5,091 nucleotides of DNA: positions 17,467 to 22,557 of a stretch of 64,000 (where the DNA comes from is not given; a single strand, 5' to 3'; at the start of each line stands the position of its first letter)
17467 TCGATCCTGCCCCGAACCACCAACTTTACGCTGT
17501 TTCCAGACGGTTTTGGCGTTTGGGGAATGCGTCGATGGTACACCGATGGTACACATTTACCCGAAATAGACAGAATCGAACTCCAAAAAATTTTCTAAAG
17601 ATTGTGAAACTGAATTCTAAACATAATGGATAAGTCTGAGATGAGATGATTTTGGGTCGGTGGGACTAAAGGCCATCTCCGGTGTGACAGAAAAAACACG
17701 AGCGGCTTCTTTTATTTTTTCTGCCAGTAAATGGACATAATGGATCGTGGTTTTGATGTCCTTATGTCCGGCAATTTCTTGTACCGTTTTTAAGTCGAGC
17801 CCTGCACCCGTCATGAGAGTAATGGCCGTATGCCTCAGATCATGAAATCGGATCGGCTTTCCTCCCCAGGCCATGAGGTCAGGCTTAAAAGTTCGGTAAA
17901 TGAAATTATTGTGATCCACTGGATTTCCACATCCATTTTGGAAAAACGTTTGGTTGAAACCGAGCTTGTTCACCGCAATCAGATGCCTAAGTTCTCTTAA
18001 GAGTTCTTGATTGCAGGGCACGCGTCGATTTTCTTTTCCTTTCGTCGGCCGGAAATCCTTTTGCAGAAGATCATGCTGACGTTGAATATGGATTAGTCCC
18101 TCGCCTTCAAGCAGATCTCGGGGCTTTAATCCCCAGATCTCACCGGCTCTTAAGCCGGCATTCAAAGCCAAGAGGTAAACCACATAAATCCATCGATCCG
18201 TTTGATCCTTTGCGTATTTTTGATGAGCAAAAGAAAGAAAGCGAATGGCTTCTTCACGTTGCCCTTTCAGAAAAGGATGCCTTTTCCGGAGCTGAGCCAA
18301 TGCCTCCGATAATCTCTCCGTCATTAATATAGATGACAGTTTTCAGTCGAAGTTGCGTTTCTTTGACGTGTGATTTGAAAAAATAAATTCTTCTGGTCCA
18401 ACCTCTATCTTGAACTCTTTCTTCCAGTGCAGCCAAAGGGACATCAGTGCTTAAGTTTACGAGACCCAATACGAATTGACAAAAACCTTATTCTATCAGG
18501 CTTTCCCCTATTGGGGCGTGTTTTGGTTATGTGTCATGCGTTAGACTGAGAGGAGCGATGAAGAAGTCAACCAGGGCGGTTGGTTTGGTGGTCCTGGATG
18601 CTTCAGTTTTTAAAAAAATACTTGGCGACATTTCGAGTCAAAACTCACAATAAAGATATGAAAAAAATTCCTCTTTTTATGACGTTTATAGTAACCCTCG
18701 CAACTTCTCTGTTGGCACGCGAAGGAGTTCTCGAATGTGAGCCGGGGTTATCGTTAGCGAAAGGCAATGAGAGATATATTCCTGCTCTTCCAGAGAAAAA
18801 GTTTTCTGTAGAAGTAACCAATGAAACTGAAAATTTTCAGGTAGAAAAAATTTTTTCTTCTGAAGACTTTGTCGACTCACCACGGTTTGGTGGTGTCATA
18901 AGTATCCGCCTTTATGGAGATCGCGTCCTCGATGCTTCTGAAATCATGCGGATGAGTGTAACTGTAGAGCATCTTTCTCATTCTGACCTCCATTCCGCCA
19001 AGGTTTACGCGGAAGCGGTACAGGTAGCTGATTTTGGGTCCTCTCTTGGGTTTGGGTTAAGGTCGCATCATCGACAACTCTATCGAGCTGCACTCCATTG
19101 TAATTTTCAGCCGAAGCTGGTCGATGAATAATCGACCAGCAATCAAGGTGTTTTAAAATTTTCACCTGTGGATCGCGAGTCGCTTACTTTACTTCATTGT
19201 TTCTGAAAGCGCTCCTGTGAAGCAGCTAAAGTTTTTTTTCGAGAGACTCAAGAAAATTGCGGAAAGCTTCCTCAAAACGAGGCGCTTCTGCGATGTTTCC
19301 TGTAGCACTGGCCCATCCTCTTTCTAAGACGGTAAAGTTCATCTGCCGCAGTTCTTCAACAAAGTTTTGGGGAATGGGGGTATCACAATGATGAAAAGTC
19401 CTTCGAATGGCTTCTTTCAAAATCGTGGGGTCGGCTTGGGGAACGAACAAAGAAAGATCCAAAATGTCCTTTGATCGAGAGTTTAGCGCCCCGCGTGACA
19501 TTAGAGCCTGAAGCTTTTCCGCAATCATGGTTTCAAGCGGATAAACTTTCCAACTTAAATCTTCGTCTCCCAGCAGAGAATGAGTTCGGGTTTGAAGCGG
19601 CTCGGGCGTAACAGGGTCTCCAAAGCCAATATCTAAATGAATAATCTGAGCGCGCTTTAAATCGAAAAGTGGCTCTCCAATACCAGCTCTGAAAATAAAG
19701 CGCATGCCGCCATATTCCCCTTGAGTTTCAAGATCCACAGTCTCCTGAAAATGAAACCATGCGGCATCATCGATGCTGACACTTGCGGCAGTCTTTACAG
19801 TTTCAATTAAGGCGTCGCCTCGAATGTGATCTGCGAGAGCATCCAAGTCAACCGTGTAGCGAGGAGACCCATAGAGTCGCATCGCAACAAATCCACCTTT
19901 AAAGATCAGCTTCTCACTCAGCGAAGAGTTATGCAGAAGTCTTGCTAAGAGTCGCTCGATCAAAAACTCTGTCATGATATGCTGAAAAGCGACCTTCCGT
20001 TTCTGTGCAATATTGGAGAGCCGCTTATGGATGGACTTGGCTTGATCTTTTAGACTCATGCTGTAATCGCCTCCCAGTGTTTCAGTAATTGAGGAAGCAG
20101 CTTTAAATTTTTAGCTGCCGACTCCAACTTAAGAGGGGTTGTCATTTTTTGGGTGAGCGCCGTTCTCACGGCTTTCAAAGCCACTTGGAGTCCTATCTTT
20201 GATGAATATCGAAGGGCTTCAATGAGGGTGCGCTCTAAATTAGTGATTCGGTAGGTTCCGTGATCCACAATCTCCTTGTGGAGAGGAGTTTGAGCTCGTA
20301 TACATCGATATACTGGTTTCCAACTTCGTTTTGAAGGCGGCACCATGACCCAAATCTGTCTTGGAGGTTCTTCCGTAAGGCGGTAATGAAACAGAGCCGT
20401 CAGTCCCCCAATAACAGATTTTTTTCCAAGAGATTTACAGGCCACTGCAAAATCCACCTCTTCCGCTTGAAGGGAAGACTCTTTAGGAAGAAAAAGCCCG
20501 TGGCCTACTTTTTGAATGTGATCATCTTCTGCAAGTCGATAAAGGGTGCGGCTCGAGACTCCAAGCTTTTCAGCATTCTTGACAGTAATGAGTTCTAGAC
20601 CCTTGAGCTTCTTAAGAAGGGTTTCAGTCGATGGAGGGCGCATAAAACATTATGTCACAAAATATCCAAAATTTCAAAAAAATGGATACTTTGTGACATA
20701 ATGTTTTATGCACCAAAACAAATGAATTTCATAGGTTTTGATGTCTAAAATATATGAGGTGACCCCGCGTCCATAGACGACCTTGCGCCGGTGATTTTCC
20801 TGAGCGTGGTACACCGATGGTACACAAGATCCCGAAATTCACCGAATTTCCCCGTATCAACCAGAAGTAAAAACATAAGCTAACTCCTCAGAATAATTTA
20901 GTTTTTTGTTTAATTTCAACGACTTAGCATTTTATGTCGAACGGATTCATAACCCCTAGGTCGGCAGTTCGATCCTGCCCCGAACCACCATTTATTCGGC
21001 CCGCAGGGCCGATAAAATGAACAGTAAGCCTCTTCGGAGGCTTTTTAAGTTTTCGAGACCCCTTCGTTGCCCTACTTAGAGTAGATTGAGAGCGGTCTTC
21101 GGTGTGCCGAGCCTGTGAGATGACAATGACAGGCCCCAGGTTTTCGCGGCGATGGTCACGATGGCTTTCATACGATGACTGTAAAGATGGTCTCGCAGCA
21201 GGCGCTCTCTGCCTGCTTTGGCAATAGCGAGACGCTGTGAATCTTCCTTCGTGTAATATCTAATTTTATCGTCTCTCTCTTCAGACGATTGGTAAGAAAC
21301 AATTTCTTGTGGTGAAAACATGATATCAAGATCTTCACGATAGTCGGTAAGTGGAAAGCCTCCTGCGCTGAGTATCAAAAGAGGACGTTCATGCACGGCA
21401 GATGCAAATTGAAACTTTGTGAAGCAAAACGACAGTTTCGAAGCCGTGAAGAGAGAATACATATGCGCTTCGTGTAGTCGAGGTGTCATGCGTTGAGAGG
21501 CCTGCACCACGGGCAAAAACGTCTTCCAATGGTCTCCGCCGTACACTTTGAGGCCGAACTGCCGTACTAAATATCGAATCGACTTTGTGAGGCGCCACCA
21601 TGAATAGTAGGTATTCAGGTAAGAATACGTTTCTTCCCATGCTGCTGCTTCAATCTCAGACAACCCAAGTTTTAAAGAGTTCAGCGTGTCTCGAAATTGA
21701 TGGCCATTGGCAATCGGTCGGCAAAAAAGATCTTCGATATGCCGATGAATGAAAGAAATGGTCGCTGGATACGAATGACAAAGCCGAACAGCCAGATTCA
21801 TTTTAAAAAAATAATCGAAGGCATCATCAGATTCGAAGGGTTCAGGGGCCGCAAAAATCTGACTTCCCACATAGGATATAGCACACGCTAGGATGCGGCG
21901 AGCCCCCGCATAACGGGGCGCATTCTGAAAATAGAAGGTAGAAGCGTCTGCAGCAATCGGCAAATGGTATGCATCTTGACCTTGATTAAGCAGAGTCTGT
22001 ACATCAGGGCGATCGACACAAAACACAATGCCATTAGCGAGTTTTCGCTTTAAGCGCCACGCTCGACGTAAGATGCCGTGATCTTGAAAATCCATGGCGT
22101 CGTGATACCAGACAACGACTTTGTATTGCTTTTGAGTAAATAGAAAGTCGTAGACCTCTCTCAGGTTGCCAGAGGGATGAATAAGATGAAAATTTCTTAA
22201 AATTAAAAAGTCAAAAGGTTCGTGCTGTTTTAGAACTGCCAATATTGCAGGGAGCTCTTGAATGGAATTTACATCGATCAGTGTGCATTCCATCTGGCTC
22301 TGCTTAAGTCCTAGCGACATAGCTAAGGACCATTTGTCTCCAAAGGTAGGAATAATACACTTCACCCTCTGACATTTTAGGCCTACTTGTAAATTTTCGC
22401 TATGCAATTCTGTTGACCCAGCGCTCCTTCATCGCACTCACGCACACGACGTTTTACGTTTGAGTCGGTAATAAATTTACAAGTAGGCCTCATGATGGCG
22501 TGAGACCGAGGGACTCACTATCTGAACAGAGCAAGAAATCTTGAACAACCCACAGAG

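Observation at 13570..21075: Tandem array of minimal 'integrase stub + AbiE' islands at one tRNA-Met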

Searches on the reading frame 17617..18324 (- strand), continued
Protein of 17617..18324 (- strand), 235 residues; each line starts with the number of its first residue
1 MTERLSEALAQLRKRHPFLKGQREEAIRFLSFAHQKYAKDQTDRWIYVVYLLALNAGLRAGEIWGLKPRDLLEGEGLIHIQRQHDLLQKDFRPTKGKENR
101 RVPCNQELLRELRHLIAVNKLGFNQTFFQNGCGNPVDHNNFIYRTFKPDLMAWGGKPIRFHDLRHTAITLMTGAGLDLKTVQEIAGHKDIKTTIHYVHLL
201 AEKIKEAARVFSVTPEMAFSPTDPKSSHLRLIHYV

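Call 65: search_protein_families(library=pfam, proteins=[L005:31-813:+, L005:810-1499:+, L005:1618-2238:+, L005:2049-3143:+, L005:3119-3592:+, L005:3580-4518:+, L005:4515-5996:+, L005:5993-6517:+, L005:6282-7376:+, L005:8188-9693:+], max_evalue=0.001)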
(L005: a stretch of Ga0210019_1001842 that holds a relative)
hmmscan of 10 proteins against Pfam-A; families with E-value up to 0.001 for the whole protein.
L005:31-813:+ (260 aa): 1 family
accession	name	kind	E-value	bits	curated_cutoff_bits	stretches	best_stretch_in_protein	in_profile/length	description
PF19044.6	P-loop_TraG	-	1e-13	51.2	25.8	1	21-226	168-383/413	TraG P-loop domain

L005:810-1499:+ (229 aa): 0 families

L005:1618-2238:+ (206 aa): 0 families

L005:2049-3143:+ (364 aa): 0 families

L005:3119-3592:+ (157 aa): 0 families

L005:3580-4518:+ (312 aa): 1 family
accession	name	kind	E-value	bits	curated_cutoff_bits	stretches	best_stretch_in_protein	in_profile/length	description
PF03743.19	TrbI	-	1.1e-14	55.1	35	1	123-302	1-184/188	Bacterial conjugation TrbI-like protein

L005:4515-5996:+ (493 aa): 7 families
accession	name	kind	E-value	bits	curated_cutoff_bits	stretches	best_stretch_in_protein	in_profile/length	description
PF01935.23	DUF87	-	2.4e-07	31.5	23.2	1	85-244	12-146/220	Helicase HerA, central domain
PF12846.13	AAA_10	-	1.7e-05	24.5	27.5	0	96-227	23-149/362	AAA-like domain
PF13191.12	AAA_16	-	2.3e-05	25.4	32.6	0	94-130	24-60/167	AAA ATPase domain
PF01580.24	FtsK_SpoIIIE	-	2.5e-05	24.2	24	1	83-133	27-83/221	FtsK/SpoIIIE family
PF13401.12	AAA_22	-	0.00017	22.4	27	1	95-151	6-62/130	AAA domain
PF10412.15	TrwB_AAD_bind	-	0.00022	20.7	20.5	0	95-133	16-54/387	Type IV secretion-system coupling protein DNA-binding domain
PF01443.25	Viral_helicase1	-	0.00066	20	21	0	97-122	1-29/228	Viral superfamily 1 RNA helicase core domain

L005:5993-6517:+ (174 aa): 0 families

L005:6282-7376:+ (364 aa): 0 families

L005:8188-9693:+ (501 aa): 0 families

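Call 73: search_protein_families(library=pfam, proteins=[P0002, P0007, P0006, P0011, L092:256-510:+, L089:9667-9984:+, L089:8114-9670:+], max_evalue=0.01)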
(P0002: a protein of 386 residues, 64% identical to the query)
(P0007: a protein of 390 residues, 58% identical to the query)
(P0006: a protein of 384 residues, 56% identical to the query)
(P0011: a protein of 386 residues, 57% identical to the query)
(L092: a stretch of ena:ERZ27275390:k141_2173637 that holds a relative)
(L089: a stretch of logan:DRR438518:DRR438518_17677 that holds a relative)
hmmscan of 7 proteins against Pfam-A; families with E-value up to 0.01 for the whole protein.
P0002 (386 aa): 2 families
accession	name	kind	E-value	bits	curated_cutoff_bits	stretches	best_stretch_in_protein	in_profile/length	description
PF00589.27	Phage_integrase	-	1.4e-22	80.7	27.1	1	171-351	2-169/172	Phage integrase family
PF24624.1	Int_N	-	0.0019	19.3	27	1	73-148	11-84/100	Phage integrase, N-terminal domain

P0007 (390 aa): 3 families
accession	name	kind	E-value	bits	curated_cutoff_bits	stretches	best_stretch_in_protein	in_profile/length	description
PF00589.27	Phage_integrase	-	1.1e-29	103.9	27.1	1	176-355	4-171/172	Phage integrase family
PF22022.2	Phage_int_M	-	0.0019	18.8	27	0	70-159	1-90/96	Phage integrase central domain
PF24624.1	Int_N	-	0.0086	17.2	27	0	75-157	10-91/100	Phage integrase, N-terminal domain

P0006 (384 aa): 1 family
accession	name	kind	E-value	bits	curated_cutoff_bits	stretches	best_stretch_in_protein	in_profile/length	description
PF00589.27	Phage_integrase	-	1.5e-26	93.6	27.1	1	174-354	4-171/172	Phage integrase family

P0011 (386 aa): 5 families
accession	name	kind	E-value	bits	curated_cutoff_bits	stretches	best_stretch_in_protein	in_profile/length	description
PF00589.27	Phage_integrase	-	2.9e-28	99.2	27.1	1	176-351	6-168/172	Phage integrase family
PF22022.2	Phage_int_M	-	8e-07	29.7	27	1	68-158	1-91/96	Phage integrase central domain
PF24624.1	Int_N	-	0.0016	19.6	27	1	69-163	6-99/100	Phage integrase, N-terminal domain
PF13102.12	Phage_int_SAM_5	-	0.0046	17.7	22.3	0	69-157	3-93/98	Phage integrase SAM-like domain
PF14659.12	Phage_int_SAM_3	-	0.0099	16.5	22.6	0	67-119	1-54/58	Phage integrase, N-terminal SAM-like domain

L092:256-510:+ (84 aa): 1 family
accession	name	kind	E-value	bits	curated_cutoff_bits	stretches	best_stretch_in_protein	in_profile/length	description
PF12728.13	HTH_17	-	0.00088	19.9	27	1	24-78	1-49/51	Helix-turn-helix domain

L089:9667-9984:+ (105 aa): 3 families
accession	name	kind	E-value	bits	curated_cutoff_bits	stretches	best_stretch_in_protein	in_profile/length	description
PF13384.12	HTH_23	-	0.00034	20.8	24.6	1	46-76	18-47/50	Homeodomain-like domain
PF12728.13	HTH_17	-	0.00086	20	27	1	45-97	1-47/51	Helix-turn-helix domain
PF06056.18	Terminase_5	-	0.0055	17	20.3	0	47-70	15-38/58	Putative ATPase subunit of terminase (gpP-like)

L089:8114-9670:+ (518 aa): 0 families

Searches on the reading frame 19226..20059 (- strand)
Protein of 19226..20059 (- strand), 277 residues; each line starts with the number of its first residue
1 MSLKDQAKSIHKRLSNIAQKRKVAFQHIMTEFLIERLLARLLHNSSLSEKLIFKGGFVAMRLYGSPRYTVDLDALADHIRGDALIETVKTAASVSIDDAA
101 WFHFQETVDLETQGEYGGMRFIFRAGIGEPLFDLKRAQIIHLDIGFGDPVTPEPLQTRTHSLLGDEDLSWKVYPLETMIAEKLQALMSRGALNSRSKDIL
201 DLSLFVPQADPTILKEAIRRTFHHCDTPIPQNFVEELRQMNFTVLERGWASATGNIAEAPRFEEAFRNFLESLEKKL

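Call 7: search_protein_families(library=pfam, proteins=[window:19226-20059:-], max_evalue=0.01)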
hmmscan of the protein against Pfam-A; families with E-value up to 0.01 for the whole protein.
window:19226-20059:- (277 aa): 1 family
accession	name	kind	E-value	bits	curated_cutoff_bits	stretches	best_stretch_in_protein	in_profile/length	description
PF08843.17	AbiEii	-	3.6e-32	112.6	22.5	1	36-267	1-237/238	Nucleotidyl transferase AbiEii toxin, Type IV TA system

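Call 51: search_solved_structures(query=window:19226-20059:-, max_evalue=0.01, show_alignments=1)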
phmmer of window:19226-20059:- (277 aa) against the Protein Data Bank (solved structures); distinct sequences matched with E-value up to 0.01: 1.
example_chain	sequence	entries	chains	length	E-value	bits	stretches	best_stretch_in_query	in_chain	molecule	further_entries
9hlo_B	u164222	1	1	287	1.1e-26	97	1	17-237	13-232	Abortive infection protein AbiGII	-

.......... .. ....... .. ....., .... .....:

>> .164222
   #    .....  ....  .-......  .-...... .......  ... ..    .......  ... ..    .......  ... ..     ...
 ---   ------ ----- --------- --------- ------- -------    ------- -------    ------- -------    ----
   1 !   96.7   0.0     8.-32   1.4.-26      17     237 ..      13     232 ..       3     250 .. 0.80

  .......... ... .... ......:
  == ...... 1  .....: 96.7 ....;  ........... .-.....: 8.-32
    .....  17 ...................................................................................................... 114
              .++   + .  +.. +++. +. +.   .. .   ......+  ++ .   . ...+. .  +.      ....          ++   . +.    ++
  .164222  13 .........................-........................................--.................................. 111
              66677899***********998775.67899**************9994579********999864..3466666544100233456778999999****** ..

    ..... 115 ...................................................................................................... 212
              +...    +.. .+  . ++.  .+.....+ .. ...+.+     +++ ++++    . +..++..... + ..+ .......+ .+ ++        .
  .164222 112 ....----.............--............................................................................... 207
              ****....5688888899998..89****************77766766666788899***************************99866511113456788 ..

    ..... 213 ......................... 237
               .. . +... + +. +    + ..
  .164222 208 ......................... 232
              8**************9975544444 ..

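Call 54: search_protein_families(library=padloc, proteins=[window:19226-20059:-], max_evalue=0.001)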
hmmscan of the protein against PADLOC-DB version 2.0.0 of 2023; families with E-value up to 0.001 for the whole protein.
window:19226-20059:- (277 aa): 24 families
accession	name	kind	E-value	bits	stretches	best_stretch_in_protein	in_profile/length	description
PDLC02288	AbiEii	-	2.2e-54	182.4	1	4-266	8-264/294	AbiEii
PDLC02312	AbiEii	-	1.6e-36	123.9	1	4-251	6-253/299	AbiEii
PDLC02291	AbiEii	-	6.2e-36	122.3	1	7-235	16-231/310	AbiEii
PDLC02304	AbiEii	-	6.9e-18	63.5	1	11-275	4-257/260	AbiEii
PDLC02314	AbiEii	-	8.3e-18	62.7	1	8-234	11-233/290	AbiEii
PDLC02319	AbiEii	-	3.9e-16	57.5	1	40-232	7-189/241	AbiEii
PDLC02320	AbiEii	-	7.6e-14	49.9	1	144-237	2-99/147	AbiEii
PDLC02306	AbiEii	-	1.2e-13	49.3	2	135-268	139-270/280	AbiEii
PDLC02326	AbiEii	-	1.4e-13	49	1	8-125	5-120/133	AbiEii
PDLC02329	AbiEii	-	8.3e-09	33.2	1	15-218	21-223/294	AbiEii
PDLC02324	AbiEii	-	1.3e-08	32.9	1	32-90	8-67/231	AbiEii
PDLC02310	AbiEii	-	5.1e-08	30.6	1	40-222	31-208/265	AbiEii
PDLC02295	AbiEii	-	7e-08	30.1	1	7-223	3-210/261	AbiEii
PDLC02296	AbiEii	-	2.1e-07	28.4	1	12-239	6-227/282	AbiEii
PDLC02323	AbiEii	-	3.1e-07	28.3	1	29-208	20-186/248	AbiEii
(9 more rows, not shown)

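Call 55: search_protein_families(library=ncbifam, proteins=[window:19226-20059:-], max_evalue=0.001)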
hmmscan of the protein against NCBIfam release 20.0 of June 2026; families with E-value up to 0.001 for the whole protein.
window:19226-20059:- (277 aa): 0 families

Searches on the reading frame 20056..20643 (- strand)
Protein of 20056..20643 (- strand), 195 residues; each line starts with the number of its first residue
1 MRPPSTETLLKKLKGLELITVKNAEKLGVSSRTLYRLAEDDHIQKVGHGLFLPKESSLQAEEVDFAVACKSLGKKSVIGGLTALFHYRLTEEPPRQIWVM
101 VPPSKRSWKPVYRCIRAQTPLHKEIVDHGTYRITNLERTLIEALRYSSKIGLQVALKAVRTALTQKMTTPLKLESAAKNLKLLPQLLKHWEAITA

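Call 7: search_protein_families(library=pfam, proteins=[window:20056-20643:-], max_evalue=0.01)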
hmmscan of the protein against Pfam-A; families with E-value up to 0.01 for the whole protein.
window:20056-20643:- (195 aa): 4 families
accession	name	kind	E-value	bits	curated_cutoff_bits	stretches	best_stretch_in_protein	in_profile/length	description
PF13338.12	AbiEi_4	-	3.6e-05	24.2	25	1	16-52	11-47/49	Transcriptional regulator, AbiEi antitoxin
PF09407.15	AbiEi_1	-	0.00053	20.6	22.2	1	71-180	13-128/142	AbiEi antitoxin C-terminal domain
PF17194.10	AbiEi_3_N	-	0.0032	17.9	26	0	8-86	7-84/93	Transcriptional regulator, AbiEi antitoxin N-terminal domain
PF12728.13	HTH_17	-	0.0038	17.9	27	1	24-49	8-33/51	Helix-turn-helix domain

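Call 52: search_solved_structures(query=window:20056-20643:-, max_evalue=0.1)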
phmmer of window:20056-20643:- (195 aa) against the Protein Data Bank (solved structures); distinct sequences matched with E-value up to 0.1: 1.
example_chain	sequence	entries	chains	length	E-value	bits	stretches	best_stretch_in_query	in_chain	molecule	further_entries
1uii_A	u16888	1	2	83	0.043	16.9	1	77-136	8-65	Geminin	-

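Call 54: search_protein_families(library=padloc, proteins=[window:20056-20643:-], max_evalue=0.001)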
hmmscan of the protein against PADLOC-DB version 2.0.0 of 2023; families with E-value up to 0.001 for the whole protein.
window:20056-20643:- (195 aa): 21 families
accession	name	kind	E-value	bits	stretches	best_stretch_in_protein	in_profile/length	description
PDLC02225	AbiEi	-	1e-28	98.4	1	7-194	8-195/198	AbiEi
PDLC02265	AbiEi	-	4.2e-24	83.4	1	8-191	6-195/198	AbiEi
PDLC02283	AbiEi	-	5.2e-23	79.8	1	9-181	10-188/201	AbiEi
PDLC02228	AbiEi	-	3e-20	70.5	1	18-176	40-190/216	AbiEi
PDLC02249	AbiEi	-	3.7e-20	70.5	1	19-179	19-175/184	AbiEi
PDLC02254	AbiEi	-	1.4e-18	65.3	1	5-181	4-185/197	AbiEi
PDLC02275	AbiEi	-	4.5e-18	63.9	1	11-181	7-173/184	AbiEi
PDLC02239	AbiEi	-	5e-18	63.5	1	19-195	12-195/195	AbiEi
PDLC02267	AbiEi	-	2.8e-10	38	1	9-148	9-156/252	AbiEi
PDLC02245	AbiEi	-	4.6e-10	37.5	1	17-183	11-183/194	AbiEi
PDLC02256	AbiEi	-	1.1e-09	36.4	1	18-167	16-159/174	AbiEi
PDLC02248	AbiEi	-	7e-08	30.4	1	20-173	19-177/198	AbiEi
PDLC02231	AbiEi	-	2.2e-06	25.7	1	18-57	20-59/280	AbiEi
PDLC02260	AbiEi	-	1.5e-05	22.8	1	18-107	17-105/131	AbiEi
PDLC02227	AbiEi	-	1.6e-05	22.6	1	7-146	8-141/233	AbiEi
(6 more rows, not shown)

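Call 55: search_protein_families(library=ncbifam, proteins=[window:20056-20643:-], max_evalue=0.001)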
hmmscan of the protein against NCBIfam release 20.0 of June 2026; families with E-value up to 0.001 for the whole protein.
window:20056-20643:- (195 aa): 0 families

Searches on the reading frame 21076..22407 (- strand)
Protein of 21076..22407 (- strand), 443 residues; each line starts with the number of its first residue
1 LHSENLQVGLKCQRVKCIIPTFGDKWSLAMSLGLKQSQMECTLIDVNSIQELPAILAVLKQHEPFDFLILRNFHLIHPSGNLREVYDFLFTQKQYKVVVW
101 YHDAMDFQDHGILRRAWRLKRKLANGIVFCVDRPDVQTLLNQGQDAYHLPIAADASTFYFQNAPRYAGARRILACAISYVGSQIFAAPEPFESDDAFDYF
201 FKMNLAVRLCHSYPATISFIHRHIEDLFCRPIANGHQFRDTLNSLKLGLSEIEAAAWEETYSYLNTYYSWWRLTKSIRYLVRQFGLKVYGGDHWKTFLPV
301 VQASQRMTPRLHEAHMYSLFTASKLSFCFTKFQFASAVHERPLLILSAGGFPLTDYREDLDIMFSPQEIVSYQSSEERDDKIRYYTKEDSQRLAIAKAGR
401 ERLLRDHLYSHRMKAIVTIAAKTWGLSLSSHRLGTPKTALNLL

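Call 34: search_protein_families(library=pfam, proteins=[window:21076-22407:-], max_evalue=0.001)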
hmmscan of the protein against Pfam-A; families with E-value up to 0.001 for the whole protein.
window:21076-22407:- (443 aa): 1 family
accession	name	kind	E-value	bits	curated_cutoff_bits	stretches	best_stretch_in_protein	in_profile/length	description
PF13524.12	Glyco_trans_1_2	-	1.1e-21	77.7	25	1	282-417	13-143/144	Glycosyl transferase-like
